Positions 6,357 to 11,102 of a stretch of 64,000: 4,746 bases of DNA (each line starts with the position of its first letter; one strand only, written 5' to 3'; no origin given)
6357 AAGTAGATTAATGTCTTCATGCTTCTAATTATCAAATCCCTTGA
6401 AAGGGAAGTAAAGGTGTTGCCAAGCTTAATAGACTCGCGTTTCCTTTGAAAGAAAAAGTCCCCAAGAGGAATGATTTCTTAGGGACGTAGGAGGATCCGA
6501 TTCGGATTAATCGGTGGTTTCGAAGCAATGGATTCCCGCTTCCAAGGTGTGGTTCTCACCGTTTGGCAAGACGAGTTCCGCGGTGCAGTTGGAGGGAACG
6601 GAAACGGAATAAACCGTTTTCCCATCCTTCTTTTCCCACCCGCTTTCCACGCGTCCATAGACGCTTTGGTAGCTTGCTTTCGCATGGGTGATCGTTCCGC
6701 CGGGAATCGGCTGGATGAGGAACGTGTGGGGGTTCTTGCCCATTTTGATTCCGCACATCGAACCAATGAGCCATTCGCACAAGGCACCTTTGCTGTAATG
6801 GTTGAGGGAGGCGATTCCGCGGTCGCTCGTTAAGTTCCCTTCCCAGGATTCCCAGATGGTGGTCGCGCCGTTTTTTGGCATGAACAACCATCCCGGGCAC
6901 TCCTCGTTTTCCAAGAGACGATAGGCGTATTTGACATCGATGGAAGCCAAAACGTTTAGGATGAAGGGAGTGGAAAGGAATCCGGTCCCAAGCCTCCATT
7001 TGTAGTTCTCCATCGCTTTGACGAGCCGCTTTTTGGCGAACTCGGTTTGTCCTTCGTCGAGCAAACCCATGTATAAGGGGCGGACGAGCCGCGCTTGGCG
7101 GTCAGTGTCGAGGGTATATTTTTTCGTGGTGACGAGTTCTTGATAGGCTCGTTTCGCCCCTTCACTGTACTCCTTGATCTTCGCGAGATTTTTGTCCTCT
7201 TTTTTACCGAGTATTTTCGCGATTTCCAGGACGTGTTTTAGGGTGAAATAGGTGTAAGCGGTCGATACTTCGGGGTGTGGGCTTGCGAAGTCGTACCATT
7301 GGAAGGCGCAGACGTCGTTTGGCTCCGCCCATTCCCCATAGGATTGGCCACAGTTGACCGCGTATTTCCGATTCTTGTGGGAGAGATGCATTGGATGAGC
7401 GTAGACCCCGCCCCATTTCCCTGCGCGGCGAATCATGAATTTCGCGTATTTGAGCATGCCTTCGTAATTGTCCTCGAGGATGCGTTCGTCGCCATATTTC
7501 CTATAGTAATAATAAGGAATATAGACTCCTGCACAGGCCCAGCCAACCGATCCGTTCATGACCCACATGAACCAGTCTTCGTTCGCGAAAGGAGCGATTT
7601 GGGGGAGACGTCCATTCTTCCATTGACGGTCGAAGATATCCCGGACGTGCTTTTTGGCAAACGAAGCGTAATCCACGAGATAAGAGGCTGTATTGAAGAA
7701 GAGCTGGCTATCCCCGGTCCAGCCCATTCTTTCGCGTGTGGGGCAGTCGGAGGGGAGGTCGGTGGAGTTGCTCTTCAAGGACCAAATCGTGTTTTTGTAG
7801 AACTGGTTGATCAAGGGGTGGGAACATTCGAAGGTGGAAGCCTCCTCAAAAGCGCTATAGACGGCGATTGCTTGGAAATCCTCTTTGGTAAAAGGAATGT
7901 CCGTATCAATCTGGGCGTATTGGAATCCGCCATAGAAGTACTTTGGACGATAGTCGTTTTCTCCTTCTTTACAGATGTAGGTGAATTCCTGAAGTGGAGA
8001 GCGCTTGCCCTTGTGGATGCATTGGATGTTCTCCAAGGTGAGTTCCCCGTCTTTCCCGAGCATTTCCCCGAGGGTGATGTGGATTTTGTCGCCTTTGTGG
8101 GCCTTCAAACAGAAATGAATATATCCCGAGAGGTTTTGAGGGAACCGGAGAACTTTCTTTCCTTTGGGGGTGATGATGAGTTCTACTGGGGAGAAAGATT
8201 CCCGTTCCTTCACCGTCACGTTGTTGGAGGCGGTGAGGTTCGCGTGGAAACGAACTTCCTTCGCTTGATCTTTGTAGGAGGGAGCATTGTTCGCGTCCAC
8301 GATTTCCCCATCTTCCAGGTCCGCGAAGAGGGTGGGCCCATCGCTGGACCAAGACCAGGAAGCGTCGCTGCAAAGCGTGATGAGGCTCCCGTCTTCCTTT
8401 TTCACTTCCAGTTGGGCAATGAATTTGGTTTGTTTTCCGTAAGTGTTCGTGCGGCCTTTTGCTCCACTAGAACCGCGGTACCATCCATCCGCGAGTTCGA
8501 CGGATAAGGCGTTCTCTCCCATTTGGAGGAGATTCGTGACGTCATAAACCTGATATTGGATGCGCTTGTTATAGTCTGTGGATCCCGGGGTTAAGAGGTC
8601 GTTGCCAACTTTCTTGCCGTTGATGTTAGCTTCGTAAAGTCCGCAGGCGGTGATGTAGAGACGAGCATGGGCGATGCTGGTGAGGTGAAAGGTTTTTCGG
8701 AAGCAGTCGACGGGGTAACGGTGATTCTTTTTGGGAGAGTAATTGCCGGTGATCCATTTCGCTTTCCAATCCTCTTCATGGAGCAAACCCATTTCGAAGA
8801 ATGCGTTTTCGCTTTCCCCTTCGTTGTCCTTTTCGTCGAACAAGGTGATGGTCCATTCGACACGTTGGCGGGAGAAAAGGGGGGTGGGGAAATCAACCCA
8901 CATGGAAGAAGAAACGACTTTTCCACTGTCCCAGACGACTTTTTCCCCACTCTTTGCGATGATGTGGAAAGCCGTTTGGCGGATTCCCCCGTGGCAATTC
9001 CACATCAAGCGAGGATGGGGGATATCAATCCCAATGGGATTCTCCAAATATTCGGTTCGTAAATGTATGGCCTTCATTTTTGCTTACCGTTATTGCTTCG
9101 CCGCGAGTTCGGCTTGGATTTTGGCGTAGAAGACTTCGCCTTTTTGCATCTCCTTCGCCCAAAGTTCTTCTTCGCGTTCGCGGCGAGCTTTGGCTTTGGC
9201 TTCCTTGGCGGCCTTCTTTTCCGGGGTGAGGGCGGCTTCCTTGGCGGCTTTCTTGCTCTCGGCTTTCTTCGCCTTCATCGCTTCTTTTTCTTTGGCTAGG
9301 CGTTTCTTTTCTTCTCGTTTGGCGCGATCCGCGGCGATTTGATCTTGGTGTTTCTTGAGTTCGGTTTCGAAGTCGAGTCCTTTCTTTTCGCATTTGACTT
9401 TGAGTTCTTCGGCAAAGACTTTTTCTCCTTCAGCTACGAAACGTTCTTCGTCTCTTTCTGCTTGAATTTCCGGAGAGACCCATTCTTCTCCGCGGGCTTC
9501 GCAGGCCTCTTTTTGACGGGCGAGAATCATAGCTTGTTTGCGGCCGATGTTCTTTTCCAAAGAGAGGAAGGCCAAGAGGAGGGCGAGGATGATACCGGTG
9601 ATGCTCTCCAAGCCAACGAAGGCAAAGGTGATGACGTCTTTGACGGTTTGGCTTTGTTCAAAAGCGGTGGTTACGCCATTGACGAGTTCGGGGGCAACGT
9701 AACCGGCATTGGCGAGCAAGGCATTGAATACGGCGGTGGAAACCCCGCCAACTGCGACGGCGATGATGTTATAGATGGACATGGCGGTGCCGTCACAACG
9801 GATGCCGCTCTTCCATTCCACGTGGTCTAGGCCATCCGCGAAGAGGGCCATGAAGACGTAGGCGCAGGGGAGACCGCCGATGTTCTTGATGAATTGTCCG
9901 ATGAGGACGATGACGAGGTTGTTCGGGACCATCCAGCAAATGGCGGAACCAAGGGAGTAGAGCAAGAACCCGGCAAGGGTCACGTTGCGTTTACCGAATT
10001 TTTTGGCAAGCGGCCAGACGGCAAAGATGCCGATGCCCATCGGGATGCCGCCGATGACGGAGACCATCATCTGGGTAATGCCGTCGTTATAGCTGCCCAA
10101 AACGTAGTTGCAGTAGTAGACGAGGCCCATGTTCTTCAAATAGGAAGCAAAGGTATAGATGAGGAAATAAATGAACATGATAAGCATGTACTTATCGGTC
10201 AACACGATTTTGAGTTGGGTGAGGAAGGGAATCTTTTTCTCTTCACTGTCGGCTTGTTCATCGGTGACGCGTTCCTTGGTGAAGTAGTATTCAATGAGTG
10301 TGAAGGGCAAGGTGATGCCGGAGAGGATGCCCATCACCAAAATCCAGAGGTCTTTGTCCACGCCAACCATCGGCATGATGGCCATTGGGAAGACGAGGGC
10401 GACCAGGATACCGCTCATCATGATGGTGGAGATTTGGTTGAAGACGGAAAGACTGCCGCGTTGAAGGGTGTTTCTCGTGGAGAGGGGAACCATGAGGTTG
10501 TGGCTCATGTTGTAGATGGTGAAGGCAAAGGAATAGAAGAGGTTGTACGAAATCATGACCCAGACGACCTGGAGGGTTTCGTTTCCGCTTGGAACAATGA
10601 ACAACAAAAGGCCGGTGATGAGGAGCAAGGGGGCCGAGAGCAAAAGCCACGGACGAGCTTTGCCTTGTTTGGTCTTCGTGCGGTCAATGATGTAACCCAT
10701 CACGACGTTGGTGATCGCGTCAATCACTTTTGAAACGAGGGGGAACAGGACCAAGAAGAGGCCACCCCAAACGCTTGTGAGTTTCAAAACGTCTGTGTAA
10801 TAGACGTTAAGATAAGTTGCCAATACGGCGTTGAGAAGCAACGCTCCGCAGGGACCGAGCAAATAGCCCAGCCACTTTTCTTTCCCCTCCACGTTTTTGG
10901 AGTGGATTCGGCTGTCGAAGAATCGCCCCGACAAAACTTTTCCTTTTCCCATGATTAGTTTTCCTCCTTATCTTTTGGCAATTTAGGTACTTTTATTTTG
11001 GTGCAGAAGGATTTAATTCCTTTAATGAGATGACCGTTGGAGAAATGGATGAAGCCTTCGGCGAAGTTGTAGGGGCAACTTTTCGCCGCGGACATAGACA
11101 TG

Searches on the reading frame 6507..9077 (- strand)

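Call 19: search_protein_families(library=pfam, proteins=[window:6507-9077:-], max_evalue=0.0001)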
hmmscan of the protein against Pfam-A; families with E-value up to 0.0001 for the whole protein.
window:6507-9077:- (856 aa): 5 families
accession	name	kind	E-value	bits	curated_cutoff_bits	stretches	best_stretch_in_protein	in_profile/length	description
PF17389.8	Bac_rhamnosid6H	-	3.7e-83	280.1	24.5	1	412-771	2-336/339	Bacterial alpha-L-rhamnosidase 6 hairpin glycosidase domain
PF08531.16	Bac_rhamnosid_N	-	1.2e-44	152.6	25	1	134-268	2-137/172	Alpha-L-rhamnosidase N-terminal domain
PF25788.1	Ig_Rha78A_N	-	1.6e-22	80.2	27.4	1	5-100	3-105/105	Rha78A-like, N-terminal immunoglobulin domain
PF17390.7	Bac_rhamnosid_C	-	2.7e-17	62.8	22.1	1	785-844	11-70/78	Bacterial alpha-L-rhamnosidase C-terminal domain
PF05592.18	Bac_rhamnosid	-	9e-14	51.7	22.2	1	303-406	3-101/102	Bacterial alpha-L-rhamnosidase concanavalin-like domain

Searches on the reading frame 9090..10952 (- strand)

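Call 19: search_protein_families(library=pfam, proteins=[window:9090-10952:-], max_evalue=0.0001)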
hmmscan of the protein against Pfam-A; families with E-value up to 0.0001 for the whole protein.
window:9090-10952:- (620 aa): 2 families
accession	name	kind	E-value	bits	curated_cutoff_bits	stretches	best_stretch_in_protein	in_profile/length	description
PF13347.12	MFS_2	-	5e-92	309.1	27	1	29-466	1-426/427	MFS/sugar transport protein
PF07690.21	MFS_1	-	2.3e-15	56.8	33.4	2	176-404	128-344/347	Major Facilitator Superfamily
